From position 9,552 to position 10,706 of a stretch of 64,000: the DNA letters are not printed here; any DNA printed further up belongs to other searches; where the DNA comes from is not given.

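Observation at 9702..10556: TFB-like protein consisting only of the two cyclin folds, downstream of nrdD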

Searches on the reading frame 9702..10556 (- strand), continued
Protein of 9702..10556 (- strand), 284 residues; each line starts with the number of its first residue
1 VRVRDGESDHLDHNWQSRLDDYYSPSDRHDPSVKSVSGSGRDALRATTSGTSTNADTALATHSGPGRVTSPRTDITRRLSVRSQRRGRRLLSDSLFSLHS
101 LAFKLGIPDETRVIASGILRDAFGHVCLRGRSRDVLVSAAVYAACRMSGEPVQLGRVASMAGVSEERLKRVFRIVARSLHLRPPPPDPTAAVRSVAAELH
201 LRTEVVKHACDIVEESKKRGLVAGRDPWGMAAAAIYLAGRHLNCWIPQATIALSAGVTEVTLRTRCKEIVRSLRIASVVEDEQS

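Call 37: find_encoding_contigs(protein=P0123, flank=10000, max_places=2)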
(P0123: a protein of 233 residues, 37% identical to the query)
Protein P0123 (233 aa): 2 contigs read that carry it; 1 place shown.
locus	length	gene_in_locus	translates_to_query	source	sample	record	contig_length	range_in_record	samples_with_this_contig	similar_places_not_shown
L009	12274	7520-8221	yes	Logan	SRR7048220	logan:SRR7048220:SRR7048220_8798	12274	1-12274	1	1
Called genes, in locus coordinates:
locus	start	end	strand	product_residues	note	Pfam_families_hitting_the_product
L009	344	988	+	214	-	-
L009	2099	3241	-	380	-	PF01507:PAPS_reduct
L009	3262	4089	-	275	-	-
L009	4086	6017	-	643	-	-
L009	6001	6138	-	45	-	-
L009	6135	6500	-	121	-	-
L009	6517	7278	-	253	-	PF13191:AAA_16 (faint), PF00004:AAA, PF07728:AAA_5 (faint)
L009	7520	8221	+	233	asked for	PF00382:TFIIB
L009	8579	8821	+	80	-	-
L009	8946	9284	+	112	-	-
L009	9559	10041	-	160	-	PF09195:Endonuc-BglII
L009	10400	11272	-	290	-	PF01351:RNase_HII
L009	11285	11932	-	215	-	-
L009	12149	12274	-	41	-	?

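Call 38: find_encoding_contigs(protein=P0129, flank=10000, max_places=2)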
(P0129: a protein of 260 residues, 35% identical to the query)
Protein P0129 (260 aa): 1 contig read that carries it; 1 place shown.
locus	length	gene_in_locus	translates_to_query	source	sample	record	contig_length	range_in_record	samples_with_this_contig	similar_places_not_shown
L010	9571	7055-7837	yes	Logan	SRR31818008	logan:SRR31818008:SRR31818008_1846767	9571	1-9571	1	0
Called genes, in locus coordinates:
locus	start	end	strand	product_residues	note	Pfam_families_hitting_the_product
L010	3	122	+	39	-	?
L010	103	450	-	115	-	-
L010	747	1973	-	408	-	PF01507:PAPS_reduct, PF12838:Fer4_7 (faint)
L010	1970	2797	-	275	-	-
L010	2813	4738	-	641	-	-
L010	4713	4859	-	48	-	-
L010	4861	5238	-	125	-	-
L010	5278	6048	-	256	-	PF00004:AAA, PF07728:AAA_5 (faint), PF13173:AAA_14 (weak)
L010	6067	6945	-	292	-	-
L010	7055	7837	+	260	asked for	PF00382:TFIIB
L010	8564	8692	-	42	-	-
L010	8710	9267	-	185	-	-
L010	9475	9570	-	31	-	?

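Call 39: find_encoding_contigs(protein=P0128, flank=10000, max_places=2)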
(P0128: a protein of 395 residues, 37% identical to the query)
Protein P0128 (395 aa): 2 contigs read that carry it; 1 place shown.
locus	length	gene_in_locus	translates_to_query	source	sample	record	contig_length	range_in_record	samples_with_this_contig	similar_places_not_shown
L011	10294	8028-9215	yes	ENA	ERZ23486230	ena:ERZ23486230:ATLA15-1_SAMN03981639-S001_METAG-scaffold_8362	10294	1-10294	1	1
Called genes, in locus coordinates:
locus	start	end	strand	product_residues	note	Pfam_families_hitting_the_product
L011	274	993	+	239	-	-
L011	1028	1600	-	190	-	-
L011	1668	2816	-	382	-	PF01507:PAPS_reduct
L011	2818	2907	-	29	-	-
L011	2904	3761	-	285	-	-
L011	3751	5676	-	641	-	-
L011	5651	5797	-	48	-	-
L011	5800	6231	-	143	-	-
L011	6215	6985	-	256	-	PF00004:AAA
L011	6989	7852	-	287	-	-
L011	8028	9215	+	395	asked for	PF00382:TFIIB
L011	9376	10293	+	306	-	?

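Call 40: find_encoding_contigs(protein=P0189, flank=10000, max_places=2)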
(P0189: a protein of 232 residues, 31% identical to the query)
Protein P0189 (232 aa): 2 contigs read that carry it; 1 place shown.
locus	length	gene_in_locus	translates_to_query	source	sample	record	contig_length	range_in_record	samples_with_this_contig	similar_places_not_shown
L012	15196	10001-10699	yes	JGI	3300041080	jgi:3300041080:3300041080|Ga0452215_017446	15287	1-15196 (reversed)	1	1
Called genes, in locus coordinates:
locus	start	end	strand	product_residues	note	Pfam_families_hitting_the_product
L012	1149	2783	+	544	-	PF02518:HATPase_c (weak), PF13589:HATPase_c_3, PF25794:SACS (faint)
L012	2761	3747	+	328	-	PF28273:PP_RS20740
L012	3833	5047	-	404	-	PF02310:B12-binding (weak)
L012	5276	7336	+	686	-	PF18766:SWI2_SNF2 (faint), PF00176:SNF2-rel_dom (weak), PF00270:DEAD, PF04851:ResIII, PF16203:ERCC3_RAD25_C (weak), PF00271:Helicase_C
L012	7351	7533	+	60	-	PF20306:Sp-DndD (weak)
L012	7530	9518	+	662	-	PF02463:SMC_N, PF13175:AAA_15, PF13476:AAA_23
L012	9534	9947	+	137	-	-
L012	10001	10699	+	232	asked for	PF00382:TFIIB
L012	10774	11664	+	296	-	PF02086:MethyltransfD12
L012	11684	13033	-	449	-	-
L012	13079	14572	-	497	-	PF01555:N6_N4_Mtase, PF01170:UPF0020 (weak), PF08241:Methyltransf_11 (faint), PF01555:N6_N4_Mtase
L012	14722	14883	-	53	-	-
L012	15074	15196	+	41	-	?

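Call 43: search_protein_families(library=padloc, proteins=[window:9702-10556:-, P0127, P0122, P0138], max_evalue=0.01)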
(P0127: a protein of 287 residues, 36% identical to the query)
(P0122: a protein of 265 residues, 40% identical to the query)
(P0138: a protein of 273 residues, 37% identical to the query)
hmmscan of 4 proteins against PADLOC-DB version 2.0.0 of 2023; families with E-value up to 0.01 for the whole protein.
window:9702-10556:- (284 aa): 0 families

P0127 (287 aa): 1 family
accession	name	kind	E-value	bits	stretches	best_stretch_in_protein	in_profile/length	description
PDLC04133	mad1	-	8.8e-05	20.7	0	239-262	5-28/60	mads_1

P0122 (265 aa): 1 family
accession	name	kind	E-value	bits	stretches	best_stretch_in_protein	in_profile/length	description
PDLC04133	mad1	-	0.00054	18.2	0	230-253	5-28/60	mads_1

P0138 (273 aa): 0 families

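Call 61: search_protein_families(library=pfam, proteins=[L010:6067-6945:-, L010:5278-6048:-, L010:4861-5238:-, L010:2813-4738:-, L010:1970-2797:-, L010:747-1973:-, L007:10864-11889:-, L007:11886-12569:-, L002:10974-11675:+, L002:11722-12669:-], max_evalue=0.05)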
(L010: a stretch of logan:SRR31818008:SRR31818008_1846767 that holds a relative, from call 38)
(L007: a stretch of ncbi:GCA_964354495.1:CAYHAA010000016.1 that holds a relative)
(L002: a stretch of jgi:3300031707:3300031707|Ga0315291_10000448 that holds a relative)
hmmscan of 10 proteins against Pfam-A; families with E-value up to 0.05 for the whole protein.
L010:6067-6945:- (292 aa): 0 families

L010:5278-6048:- (256 aa): 28 families (the best 25 are shown)
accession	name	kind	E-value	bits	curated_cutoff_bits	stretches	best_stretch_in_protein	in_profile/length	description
PF00004.35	AAA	-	2.1e-22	80.4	21.2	1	57-187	2-123/131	ATPase family associated with various cellular activities (AAA)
PF13173.12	AAA_14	-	2.4e-06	28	27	1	56-200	5-128/129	AAA domain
PF07728.20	AAA_5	-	2e-05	25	22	1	56-80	2-26/139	AAA domain (dynein-related subfamily)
PF05673.19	DUF815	-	3.7e-05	23.5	23.8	1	20-186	26-162/249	Protein of unknown function (DUF815)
PF13191.12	AAA_16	-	0.00023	22.1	32.6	1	54-80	25-51/167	AAA ATPase domain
PF13086.12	AAA_11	-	0.00047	20.5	27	1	56-174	20-62/257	AAA domain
PF01637.24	ATPase_2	-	0.00063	20.1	33.2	0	60-82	27-49/225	ATPase domain predominantly from Archaea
PF13401.12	AAA_22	-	0.00093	20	27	1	57-98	9-43/130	AAA domain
PF25199.1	nSTAND_NTPase5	-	0.0011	19.3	34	1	52-148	40-120/145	Novel STAND NTPase 5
PF02367.23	TsaE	-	0.0019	18.6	26.6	1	54-90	22-60/128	Threonylcarbamoyl adenosine biosynthesis protein TsaE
PF20720.3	nSTAND3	-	0.0027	17.9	27.2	1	57-132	21-74/155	Novel STAND NTPase 3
PF07726.17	AAA_3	-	0.0053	17.1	27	1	57-86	3-32/131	ATPase family associated with various cellular activities (AAA)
PF03266.21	NTPase_1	-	0.0066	16.7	23.9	1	57-80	3-26/168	NTPase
PF20030.5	bpMoxR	-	0.009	15.5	27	1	57-80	35-58/205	MoxR domain in the MoxR-vWA-beta-propeller ternary systems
PF12775.13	AAA_7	-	0.0097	15.9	25.8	1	55-84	35-65/181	P-loop containing dynein motor region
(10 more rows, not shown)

L010:4861-5238:- (125 aa): 0 families

L010:2813-4738:- (641 aa): 3 families
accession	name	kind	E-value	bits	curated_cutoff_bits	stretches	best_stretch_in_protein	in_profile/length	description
PF02463.25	SMC_N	-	6.8e-05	22.8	40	0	18-67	18-66/220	RecF/RecN/SMC N terminal domain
PF13558.12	SbcC_Walker_B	-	0.00091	19.9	27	1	545-616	10-89/90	SbcC/RAD50-like, Walker B motif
PF13555.12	AAA_29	-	0.035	14.3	27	0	12-50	10-47/61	P-loop containing region of AAA domain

L010:1970-2797:- (275 aa): 0 families

L010:747-1973:- (408 aa): 9 families
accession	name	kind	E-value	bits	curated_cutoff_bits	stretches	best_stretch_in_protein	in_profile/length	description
PF01507.26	PAPS_reduct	-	1.6e-36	126.4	22.5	1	46-212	2-173/175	Phosphoadenosine phosphosulfate reductase domain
PF12838.12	Fer4_7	-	1.4e-05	25.8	27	1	336-374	1-46/52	4Fe-4S dicluster domain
PF12797.12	Fer4_2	-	8.8e-05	22.7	24.5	1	335-347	8-20/22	4Fe-4S binding domain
PF13187.11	Fer4_9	-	9.1e-05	22.9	27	1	336-375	1-46/52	4Fe-4S dicluster domain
PF13237.11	Fer4_10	-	0.00013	22.3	25.5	1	335-374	7-50/53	4Fe-4S dicluster domain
PF14697.11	Fer4_21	-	0.00059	20.4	35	1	336-375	7-50/59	4Fe-4S dicluster domain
PF00037.32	Fer4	-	0.00072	19.7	21.1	0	336-347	7-18/24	4Fe-4S binding domain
PF12837.12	Fer4_6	-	0.0015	18.8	25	1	336-352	8-24/24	4Fe-4S binding domain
PF13534.11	Fer4_17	-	0.016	16.2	22.2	0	319-349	29-58/61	4Fe-4S dicluster domain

L007:10864-11889:- (341 aa): 2 families
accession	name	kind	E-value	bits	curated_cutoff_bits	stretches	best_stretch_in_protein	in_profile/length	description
PF12706.13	Lactamase_B_2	-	7.4e-05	22.9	27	1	35-143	35-164/200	Beta-lactamase superfamily domain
PF00753.33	Lactamase_B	-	7.8e-05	23.1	22.7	1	35-133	48-157/196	Metallo-beta-lactamase superfamily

L007:11886-12569:- (227 aa): 1 family
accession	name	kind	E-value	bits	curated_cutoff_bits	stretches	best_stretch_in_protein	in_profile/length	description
PF17762.8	HTH_ParB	-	5.7e-07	30.1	22.6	1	12-110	3-96/102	ParB HTH domain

L002:10974-11675:+ (233 aa): 1 family
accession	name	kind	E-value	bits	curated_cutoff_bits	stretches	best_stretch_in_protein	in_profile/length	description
PF02182.23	SAD_SRA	-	3e-05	24.3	30.7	1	35-159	8-135/148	SAD/SRA domain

L002:11722-12669:- (315 aa): 2 families
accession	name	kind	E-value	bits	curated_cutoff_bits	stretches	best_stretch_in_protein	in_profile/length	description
PF25199.1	nSTAND_NTPase5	-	0.012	15.8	34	0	14-55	40-82/145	Novel STAND NTPase 5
PF07728.20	AAA_5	-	0.044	14.2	22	0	18-56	2-40/139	AAA domain (dynein-related subfamily)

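Call 62: search_protein_families(library=padloc, proteins=[L010:6067-6945:-, L010:5278-6048:-, L010:4861-5238:-, L010:2813-4738:-, L010:1970-2797:-, L010:747-1973:-, L007:10864-11889:-, L007:11886-12569:-, L007:12607-13431:-, L002:12793-13977:-], max_evalue=0.01)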
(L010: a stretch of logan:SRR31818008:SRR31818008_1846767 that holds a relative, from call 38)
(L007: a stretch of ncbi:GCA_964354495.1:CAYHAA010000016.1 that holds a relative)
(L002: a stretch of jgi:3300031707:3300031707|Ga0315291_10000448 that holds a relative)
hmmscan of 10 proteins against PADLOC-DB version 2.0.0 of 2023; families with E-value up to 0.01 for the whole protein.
L010:6067-6945:- (292 aa): 0 families

L010:5278-6048:- (256 aa): 13 families
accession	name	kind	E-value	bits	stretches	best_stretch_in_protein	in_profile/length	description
PDLC00915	TRIP13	-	4.8e-16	57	1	48-186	57-201/302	TRIP13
PDLC02196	IetA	-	1.1e-11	42.8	1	56-239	125-292/374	-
PDLC04232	IetA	-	3.8e-10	37.7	1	56-187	119-237/330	-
PDLC00914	TRIP13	-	1.1e-08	32.9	1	50-186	70-208/302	TRIP13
PDLC02195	IetA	-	8.2e-06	23.4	1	54-227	138-295/395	-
PDLC04231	IetA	-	1.7e-05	22.8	1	54-187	118-238/262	-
PDLC04140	mad8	-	1.9e-05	22.3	1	56-229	30-181/314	mads_8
PDLC03920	MkoA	-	4.8e-05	19.8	1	56-76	634-654/1112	-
PDLC04476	PDC-M16A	-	0.00046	16.7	1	55-85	27-57/691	-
PDLC03921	MkoA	-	0.004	12.8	1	57-75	1046-1064/1607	-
PDLC03838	DolB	-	0.0061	13.8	1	57-91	170-204/375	-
PDLC03924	MkoC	-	0.0061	12.7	1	59-73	272-286/1136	-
PDLC02372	Nhi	-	0.0067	13.1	1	51-143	198-283/470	-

L010:4861-5238:- (125 aa): 0 families

L010:2813-4738:- (641 aa): 10 families
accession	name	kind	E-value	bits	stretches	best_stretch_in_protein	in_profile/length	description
PDLC03865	LmuB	-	3.5e-13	46.7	1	158-572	326-783/1007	-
PDLC03859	LmuB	-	1.2e-12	45.8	2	5-63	7-61/611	-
PDLC03863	LmuB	-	1.8e-06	25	1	188-448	193-446/610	-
PDLC00519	JetC1|JetC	-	5.3e-05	19.6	1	161-309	635-782/1097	DUF3584 domain; MukB-like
PDLC03862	LmuB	-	9.1e-05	19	0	5-43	6-45/643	-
PDLC03878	NsnB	-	0.00025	18.9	1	22-199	18-178/345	-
PDLC03868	LmuB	-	0.00025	17.5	1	157-466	333-636/1035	-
PDLC03861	LmuB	-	0.0012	14.9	1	172-458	555-826/1213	-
PDLC00583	JetC3|JetC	-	0.0024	13.7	1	164-570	752-1166/1471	DUF3584 domain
PDLC00515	JetC1|JetC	-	0.003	13.6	0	139-313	708-888/1212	DUF3584 domain; MukB-like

L010:1970-2797:- (275 aa): 0 families

L010:747-1973:- (408 aa): 4 families
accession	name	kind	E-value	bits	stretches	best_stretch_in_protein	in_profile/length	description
PDLC02510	BrxP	-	2.9e-45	152.7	1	46-376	135-502/779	BrxP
PDLC02782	SspD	-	6.6e-20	70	1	47-232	3-194/277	SspD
PDLC02662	DndC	-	2.8e-06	24.6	1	116-195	122-214/481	DndC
PDLC02661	DndC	-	4e-06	24.1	1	115-192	117-207/468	DndC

L007:10864-11889:- (341 aa): 0 families

L007:11886-12569:- (227 aa): 0 families

L007:12607-13431:- (274 aa): 1 family
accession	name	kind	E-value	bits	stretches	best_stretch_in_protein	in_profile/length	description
PDLC03229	MTase_II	-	3.4e-06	24.1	1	6-95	10-98/436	Type II methyltransferase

L002:12793-13977:- (394 aa): 2 families
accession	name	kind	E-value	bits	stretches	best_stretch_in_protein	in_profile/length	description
PDLC03959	SngB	-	5.1e-07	27.1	1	138-249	168-267/439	-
PDLC02494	BrxD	-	0.0003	18.1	1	210-260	221-271/440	BrxD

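Call 64: predict_structure(alignment_id=A4)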
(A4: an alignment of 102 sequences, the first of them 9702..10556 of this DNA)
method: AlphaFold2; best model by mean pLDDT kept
length: 284 residues; sequences in the alignment: 102
mean_pLDDT: 79.8   pTM: 0.69
mean pLDDT of the five models: 79.8, 78.2, 78.1, 77.6, 77.2
residues with pLDDT >= 90: 174; 70-90: 25; 50-70: 24; < 50: 61
segments of 3 or more residues with pLDDT < 50: 1-14, 22-25, 27-30, 32-67
pLDDT, mean of each block of 10 residues (from residue 1): 40 48 46 41 38 40 45 69 78 97 96 97 87 96 95 95 97 96 94 96 98 97 95 97 96 97 97 76 53
secondary structure, 60 per line:
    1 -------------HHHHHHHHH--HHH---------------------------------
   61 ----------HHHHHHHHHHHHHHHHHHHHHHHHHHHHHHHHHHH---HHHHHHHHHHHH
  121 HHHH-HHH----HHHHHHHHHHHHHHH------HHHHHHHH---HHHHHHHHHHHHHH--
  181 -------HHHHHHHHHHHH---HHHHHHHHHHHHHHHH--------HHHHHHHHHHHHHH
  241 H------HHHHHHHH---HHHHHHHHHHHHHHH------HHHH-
elements in order: H14-22 H71-105 H109-124 H133-147 H154-161 H165-178 H188-199 H203-218 H227-241 H248-255 H259-273 H280-283

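Call 66: fold_search(model_id=the predicted structure, library=pdb)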
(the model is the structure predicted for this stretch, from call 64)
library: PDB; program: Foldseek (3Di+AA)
matches with E <= 10: 414; with E <= 0.001: 114
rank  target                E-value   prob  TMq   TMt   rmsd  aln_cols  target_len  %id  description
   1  1d3u_B                5.8e-12  1.00  0.63  0.87   1.6       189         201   37  TATA-BINDING PROTEIN/TRANSCRIPTION FACTOR (II)B/BRE+TATA-BOX COMPLEX FROM PYROCOCCUS WOESEI (released 1999-11-15)
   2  1ais_B                3.9e-11  1.00  0.61  0.88   1.9       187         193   37  TATA-BINDING PROTEIN/TRANSCRIPTION FACTOR (II)B/TATA-BOX COMPLEX FROM PYROCOCCUS WOESEI (released 1997-07-07)
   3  7egb_R                1.8e-10  1.00  0.63  0.71   1.3       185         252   24  TFIID-based holo PIC on SCP promoter (released 2021-05-05)
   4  7nvu_M                4.1e-10  1.00  0.63  0.60  10.9       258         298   21  RNA polymerase II core pre-initiation complex with open promoter DNA (released 2021-05-05)
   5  8wak_R                7.1e-10  1.00  0.62  0.63   1.3       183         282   24  Structure of transcribing complex 2 (TC2), the initially transcribing complex with Pol II positioned 2nt downstream of (released 2023-12-06)
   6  8s5n_M                7.7e-10  1.00  0.62  0.67   1.5       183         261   24  RNA polymerase II core initially transcribing complex with an ordered RNA of 12 nt (released 2024-04-10)
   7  5iy7_M                8.5e-10  1.00  0.60  0.55  12.1       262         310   21  Human holo-PIC in the open state (released 2016-05-18)
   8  7zwd_M                1.3e-09  1.00  0.60  0.71   1.4       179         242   24  Structure of SNAPc containing Pol II pre-initiation complex bound to U5 snRNA promoter (CC) (released 2022-11-30)
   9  8s52_M                1.3e-09  1.00  0.62  0.61  11.5       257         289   22  RNA polymerase II core initially transcribing complex with an ordered RNA of 10 nt (released 2024-04-17)
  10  7zwc_M                1.4e-09  1.00  0.60  0.84   1.4       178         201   24  Structure of SNAPc:TBP-TFIIA-TFIIB sub-complex bound to U5 snRNA promoter (released 2022-11-30)
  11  1c9b_A                1.6e-09  1.00  0.62  0.84   1.4       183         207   24  CRYSTAL STRUCTURE OF A HUMAN TBP CORE DOMAIN-HUMAN TFIIB CORE DOMAIN COMPLEX BOUND TO AN EXTENDED, MODIFIED ADENOVIRAL (released 2000-01-10)
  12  1vol_A                2.8e-09  1.00  0.61  0.84   1.5       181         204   25  TFIIB (HUMAN CORE DOMAIN)/TBP (A.THALIANA)/TATA ELEMENT TERNARY COMPLEX (released 1996-11-08)
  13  8s51_M                4.7e-09  1.00  0.61  0.60  11.1       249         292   21  RNA polymerase II core initially transcribing complex with an ordered RNA of 8 nt (released 2024-04-17)
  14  5iy6_M                6.5e-09  1.00  0.63  0.68   7.1       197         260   23  Human holo-PIC in the closed state (released 2016-05-18)
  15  7egc_R                7.5e-09  1.00  0.60  0.68   1.6       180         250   24  p53-bound TFIID-based holo PIC on HDM2 promoter (released 2021-05-12)
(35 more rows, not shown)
